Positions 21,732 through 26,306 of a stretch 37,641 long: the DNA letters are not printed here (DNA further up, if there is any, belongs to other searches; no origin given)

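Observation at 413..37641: Uncharacterised hybrid trans-AT PKS/NRPS cluster; collinear reading of the visible modules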

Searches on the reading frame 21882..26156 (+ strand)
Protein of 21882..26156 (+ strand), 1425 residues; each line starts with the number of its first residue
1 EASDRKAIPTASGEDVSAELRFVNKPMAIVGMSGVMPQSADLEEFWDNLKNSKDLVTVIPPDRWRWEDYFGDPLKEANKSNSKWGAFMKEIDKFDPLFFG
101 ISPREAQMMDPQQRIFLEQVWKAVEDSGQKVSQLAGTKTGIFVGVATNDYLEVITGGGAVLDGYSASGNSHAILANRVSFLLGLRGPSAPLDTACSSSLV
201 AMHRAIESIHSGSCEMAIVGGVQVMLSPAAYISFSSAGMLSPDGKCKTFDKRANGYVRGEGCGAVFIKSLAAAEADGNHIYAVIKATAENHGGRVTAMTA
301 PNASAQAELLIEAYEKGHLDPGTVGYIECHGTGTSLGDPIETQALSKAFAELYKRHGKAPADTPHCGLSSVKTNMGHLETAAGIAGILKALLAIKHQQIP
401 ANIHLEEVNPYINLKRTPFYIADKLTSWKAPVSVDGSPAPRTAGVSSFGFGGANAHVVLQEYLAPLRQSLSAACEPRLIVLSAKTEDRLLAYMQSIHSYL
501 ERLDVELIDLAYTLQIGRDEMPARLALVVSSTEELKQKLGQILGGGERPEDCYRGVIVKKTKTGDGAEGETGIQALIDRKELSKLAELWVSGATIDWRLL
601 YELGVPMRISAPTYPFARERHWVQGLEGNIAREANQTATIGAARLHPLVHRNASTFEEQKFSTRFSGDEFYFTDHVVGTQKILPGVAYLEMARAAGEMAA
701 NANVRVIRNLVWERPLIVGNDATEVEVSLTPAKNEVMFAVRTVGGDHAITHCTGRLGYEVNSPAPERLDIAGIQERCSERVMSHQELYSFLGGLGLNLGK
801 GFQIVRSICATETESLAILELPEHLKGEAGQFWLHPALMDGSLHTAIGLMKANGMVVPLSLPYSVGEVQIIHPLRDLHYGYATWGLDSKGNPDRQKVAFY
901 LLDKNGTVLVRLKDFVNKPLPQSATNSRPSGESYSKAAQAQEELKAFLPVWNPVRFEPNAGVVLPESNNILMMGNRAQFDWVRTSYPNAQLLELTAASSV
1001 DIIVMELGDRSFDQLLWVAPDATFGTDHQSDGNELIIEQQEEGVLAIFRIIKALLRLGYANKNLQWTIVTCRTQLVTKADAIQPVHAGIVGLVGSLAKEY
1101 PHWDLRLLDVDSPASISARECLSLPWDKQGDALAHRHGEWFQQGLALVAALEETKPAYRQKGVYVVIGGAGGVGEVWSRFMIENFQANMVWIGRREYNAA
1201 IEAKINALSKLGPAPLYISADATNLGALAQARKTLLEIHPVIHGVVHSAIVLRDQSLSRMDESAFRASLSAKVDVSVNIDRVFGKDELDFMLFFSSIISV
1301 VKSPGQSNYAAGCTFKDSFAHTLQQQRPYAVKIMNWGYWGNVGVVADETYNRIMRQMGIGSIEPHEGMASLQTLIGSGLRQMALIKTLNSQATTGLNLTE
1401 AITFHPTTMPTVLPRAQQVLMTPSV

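Call 7: search_protein_families(library=pfam, proteins=[window:21882-26156:+], max_evalue=0.01)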
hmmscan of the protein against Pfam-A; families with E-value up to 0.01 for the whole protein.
window:21882-26156:+ (1425 aa): 11 families
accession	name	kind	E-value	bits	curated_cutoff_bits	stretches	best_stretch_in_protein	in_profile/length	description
PF00109.32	ketoacyl-synt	-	3.9e-89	299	20.8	1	25-272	2-251/252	Beta-ketoacyl synthase, N-terminal domain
PF08659.16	KR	-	2.2e-41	142.2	22.6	1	1162-1340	1-179/180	KR domain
PF02801.28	Ketoacyl-synt_C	-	5.5e-35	120.4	20.8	1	281-406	1-119/119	Beta-ketoacyl synthase, C-terminal domain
PF21089.3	PKS_DH_N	-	3e-26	91.8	27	1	646-740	1-100/103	Polyketide synthase dehydratase domain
PF22336.2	RhiE-like_linker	-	6.7e-21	74.5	27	1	480-544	1-65/67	RhiE-like, KS-MAT linker domain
PF14765.12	PS-DH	-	4.1e-17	62.7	23.7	1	771-924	7-163/166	Polyketide synthase dehydratase N-terminal domain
PF22621.2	CurL-like_PKS_C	-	5.7e-16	58.7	27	1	478-539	2-64/64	CurL-like, PKS C-terminal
PF16197.11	KAsynt_C_assoc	-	9.2e-15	55.5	33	1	409-524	2-107/111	Ketoacyl-synthetase C-terminal extension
PF00108.29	Thiolase_N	-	2.3e-06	27.6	26.4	1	165-225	53-115/260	Thiolase, N-terminal domain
PF00106.31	adh_short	-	2.5e-05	24.3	26.6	1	1164-1327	3-167/195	short chain dehydrogenase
PF21394.3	Beta-ketacyl_N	-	0.00038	20.6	26.9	1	1031-1115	81-158/170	Beta-ketoacyl synthase-like, N-terminal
